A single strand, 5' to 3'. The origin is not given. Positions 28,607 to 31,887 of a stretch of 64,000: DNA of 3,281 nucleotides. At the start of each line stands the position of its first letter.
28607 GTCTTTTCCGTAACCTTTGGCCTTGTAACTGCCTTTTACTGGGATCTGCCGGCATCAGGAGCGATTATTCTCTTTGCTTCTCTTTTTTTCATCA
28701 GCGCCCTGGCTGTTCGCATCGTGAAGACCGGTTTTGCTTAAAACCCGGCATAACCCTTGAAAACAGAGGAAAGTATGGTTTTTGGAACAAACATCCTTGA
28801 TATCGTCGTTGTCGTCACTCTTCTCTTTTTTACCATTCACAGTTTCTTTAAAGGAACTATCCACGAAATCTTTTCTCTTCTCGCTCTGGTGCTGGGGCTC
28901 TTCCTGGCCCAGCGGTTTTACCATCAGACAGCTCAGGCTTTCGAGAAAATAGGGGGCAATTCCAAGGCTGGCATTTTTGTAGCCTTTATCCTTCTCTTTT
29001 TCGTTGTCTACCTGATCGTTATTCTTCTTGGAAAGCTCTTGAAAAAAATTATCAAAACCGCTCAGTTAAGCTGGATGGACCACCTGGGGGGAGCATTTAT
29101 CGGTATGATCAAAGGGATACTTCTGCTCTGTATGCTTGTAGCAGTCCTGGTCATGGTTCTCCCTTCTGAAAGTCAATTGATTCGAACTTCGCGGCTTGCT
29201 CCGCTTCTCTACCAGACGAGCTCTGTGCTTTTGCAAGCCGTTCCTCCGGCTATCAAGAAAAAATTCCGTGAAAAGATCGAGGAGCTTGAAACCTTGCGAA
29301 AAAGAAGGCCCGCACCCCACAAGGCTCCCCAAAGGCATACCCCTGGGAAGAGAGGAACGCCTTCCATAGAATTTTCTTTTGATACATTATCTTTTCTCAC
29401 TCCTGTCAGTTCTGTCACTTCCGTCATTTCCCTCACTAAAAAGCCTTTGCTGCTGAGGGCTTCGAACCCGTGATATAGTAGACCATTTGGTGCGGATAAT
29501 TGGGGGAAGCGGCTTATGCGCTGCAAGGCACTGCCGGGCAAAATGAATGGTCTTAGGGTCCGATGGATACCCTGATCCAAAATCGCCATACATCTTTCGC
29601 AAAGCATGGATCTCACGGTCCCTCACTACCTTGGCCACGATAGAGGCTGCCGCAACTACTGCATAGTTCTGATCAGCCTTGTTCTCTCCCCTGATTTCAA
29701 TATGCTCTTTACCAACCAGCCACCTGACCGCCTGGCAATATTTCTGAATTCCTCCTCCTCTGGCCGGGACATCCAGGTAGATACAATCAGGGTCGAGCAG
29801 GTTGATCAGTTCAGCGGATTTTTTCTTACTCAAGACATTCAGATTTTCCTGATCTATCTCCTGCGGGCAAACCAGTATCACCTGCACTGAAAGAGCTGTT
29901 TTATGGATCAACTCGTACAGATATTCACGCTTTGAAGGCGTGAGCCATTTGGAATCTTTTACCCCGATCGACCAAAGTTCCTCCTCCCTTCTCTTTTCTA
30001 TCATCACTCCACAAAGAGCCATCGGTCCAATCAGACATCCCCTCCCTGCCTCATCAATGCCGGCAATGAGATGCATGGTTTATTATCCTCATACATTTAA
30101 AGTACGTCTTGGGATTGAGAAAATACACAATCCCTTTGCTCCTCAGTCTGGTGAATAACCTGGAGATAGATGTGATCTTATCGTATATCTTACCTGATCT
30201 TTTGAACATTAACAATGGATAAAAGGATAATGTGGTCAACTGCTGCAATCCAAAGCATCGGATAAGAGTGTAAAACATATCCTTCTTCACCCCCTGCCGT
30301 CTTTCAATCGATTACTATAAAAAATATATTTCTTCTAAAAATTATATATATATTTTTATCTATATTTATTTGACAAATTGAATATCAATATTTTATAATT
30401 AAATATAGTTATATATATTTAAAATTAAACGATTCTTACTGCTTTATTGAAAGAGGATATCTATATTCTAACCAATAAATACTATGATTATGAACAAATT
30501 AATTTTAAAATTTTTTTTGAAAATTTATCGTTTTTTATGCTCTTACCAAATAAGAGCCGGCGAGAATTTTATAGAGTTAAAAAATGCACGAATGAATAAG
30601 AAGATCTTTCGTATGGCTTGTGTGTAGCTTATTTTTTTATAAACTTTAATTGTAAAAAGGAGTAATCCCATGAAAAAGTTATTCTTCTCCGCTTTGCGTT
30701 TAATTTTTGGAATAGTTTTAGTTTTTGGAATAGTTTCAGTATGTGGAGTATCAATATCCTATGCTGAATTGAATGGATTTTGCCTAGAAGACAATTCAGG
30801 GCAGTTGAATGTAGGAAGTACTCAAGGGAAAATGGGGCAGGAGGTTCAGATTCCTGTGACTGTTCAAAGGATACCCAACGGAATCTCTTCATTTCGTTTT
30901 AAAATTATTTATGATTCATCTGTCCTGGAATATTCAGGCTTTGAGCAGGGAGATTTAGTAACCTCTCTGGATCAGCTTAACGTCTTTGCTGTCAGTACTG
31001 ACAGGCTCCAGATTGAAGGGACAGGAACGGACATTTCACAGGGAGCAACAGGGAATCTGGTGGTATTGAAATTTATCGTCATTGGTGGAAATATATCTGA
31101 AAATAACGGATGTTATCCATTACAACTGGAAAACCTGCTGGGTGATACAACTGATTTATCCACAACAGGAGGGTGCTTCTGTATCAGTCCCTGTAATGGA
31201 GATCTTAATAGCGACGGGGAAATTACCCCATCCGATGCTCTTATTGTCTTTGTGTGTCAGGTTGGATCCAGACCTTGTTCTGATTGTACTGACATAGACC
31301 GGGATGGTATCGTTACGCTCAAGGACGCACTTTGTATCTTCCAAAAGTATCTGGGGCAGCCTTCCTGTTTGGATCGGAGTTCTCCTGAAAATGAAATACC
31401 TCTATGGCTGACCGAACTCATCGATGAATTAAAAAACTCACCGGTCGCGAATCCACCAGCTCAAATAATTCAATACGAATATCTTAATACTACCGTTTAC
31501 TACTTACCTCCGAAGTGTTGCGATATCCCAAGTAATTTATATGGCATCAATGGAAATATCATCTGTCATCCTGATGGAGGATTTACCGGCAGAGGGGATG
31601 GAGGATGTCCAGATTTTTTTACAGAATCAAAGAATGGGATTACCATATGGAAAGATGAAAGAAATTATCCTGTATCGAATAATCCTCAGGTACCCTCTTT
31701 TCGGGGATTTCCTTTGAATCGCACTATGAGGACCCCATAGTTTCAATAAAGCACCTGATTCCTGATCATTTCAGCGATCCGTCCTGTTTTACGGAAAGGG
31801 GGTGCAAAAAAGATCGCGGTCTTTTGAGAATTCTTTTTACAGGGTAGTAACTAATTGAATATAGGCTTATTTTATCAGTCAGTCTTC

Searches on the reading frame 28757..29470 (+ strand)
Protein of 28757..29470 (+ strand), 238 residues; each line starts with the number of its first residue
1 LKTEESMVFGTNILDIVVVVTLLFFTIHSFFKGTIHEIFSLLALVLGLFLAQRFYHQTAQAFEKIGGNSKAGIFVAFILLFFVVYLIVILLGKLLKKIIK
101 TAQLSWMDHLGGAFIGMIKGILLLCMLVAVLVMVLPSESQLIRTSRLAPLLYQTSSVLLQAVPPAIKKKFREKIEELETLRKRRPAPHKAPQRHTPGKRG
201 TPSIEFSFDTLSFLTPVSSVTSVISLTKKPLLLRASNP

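Call 14: search_protein_families(library=pfam, proteins=[window:28757-29470:+], max_evalue=0.001)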
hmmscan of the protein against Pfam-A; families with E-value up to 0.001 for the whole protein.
window:28757-29470:+ (238 aa): 1 family
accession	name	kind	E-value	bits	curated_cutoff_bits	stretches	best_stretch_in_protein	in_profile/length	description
PF02674.22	Colicin_V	-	1.4e-32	113.1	29.3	1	14-153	1-141/144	Colicin V production protein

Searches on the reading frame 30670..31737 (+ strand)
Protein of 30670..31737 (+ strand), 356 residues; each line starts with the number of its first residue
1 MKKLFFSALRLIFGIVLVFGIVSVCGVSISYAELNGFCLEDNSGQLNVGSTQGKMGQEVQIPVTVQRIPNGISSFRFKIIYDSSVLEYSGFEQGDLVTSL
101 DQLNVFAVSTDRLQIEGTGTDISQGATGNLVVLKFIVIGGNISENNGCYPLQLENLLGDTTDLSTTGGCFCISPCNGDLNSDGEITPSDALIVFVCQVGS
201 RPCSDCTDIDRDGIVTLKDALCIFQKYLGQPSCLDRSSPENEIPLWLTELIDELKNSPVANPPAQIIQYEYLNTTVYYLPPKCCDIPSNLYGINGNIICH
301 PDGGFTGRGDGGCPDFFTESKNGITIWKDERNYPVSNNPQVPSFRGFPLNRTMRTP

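Call 14: search_protein_families(library=pfam, proteins=[window:30670-31737:+], max_evalue=0.001)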
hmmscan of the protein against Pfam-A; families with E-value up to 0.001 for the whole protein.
window:30670-31737:+ (356 aa): 3 families
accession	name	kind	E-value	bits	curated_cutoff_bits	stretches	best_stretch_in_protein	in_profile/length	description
PF22311.1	DUF6970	-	1.8e-30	105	27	1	253-329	2-78/78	Domain of unknown function (DUF6970)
PF00963.24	Cohesin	-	1.5e-11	45.1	24.1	1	45-137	2-101/139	Cohesin domain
PF00404.24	Dockerin_1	-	0.00019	22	22.9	0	177-193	2-18/57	Dockerin type I domain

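Call 47: search_protein_families(library=padloc, proteins=[window:30670-31737:+], max_evalue=0.01)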
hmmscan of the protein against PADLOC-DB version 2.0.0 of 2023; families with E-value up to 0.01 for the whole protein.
window:30670-31737:+ (356 aa): 0 families
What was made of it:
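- On Intracellular conflict-system pYEATS (leaderless clade): No PADLOC match (call 47).
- Tried and rejected: PADLOC defence models: no match for the tail, its neighbours or the family partners (call 47).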

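Call 62: search_protein_families(library=ncbifam, proteins=[window:30670-31737:+], max_evalue=0.1)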
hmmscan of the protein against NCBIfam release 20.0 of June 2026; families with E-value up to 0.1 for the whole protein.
window:30670-31737:+ (356 aa): 0 families
